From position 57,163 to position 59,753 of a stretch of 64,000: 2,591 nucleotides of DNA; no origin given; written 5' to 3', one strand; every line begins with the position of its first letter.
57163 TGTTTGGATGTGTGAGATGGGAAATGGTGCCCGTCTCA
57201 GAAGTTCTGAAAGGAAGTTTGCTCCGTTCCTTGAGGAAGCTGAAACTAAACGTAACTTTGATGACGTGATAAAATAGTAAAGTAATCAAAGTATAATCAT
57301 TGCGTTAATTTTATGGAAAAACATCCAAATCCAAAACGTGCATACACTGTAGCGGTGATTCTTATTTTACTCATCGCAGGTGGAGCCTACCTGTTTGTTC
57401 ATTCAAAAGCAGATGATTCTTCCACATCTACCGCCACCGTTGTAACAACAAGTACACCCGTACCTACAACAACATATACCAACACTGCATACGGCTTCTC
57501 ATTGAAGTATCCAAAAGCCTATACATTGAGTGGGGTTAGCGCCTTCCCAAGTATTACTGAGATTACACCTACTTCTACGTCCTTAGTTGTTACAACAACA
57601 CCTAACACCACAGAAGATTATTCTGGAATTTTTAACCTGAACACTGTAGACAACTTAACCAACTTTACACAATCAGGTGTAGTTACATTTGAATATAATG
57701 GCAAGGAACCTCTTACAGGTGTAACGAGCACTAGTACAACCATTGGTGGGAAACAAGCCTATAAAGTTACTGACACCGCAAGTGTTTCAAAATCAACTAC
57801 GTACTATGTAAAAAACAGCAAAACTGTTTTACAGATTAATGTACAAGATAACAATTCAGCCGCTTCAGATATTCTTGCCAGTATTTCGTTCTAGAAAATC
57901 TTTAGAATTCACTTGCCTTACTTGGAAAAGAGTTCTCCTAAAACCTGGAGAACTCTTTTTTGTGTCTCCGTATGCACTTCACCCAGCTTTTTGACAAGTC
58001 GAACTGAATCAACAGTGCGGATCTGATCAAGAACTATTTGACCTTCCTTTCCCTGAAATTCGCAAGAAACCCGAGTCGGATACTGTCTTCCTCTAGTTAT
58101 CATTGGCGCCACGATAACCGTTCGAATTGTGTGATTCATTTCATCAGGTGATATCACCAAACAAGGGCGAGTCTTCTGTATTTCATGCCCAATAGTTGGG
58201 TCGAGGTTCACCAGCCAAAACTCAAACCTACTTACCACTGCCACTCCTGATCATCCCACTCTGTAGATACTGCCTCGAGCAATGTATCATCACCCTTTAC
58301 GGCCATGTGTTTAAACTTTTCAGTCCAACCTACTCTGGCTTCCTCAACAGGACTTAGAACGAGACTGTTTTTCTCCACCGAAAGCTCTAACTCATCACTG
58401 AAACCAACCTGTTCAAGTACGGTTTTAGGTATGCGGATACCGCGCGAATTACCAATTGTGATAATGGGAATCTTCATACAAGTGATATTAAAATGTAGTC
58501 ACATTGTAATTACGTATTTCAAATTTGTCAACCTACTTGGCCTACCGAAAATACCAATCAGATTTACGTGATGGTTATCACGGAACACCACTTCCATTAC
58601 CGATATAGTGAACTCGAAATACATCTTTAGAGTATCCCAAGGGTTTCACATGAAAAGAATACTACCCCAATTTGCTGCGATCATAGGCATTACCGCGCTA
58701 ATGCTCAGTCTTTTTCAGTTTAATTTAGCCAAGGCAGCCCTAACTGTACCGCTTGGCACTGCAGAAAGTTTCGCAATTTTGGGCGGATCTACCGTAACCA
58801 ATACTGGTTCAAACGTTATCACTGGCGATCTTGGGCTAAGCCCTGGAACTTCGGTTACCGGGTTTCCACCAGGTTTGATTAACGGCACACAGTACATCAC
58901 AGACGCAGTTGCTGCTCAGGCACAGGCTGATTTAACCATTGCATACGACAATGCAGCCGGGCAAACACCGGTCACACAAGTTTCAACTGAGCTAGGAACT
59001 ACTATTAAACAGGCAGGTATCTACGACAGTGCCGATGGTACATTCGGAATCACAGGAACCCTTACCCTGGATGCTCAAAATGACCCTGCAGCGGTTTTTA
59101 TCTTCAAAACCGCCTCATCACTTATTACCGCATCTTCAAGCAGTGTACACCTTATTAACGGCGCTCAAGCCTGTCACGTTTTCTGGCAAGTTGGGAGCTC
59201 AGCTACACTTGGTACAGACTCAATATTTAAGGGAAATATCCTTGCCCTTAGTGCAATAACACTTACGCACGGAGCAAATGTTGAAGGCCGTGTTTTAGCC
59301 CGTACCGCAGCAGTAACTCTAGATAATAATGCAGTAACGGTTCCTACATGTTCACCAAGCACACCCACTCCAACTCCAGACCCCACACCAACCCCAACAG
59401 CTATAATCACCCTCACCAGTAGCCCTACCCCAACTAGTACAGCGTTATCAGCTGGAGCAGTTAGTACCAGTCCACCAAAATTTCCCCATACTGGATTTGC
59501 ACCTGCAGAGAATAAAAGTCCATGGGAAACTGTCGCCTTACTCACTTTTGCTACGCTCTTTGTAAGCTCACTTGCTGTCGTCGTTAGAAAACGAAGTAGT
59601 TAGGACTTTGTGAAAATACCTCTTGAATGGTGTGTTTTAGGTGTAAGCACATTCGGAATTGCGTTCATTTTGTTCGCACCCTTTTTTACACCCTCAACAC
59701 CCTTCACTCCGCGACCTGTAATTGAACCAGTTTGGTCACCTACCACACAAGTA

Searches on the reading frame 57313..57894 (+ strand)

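Call 40: search_protein_families(library=pfam, proteins=[window:57313-57894:+])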
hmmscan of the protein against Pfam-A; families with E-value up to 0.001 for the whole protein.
window:57313-57894:+ (193 aa): 1 family
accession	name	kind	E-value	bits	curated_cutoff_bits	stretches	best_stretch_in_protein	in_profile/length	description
PF18933.6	PsbP_2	-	5.2e-05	23.8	27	1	18-166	8-152/184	PsbP-like protein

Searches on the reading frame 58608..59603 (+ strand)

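Call 40: search_protein_families(library=pfam, proteins=[window:58608-59603:+])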
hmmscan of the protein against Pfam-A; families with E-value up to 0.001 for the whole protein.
window:58608-59603:+ (331 aa): 1 family
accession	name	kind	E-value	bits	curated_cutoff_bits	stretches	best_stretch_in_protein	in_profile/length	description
PF11999.13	Ice_binding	-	9.8e-61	205.5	28.7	1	57-244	1-208/208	Ice-binding-like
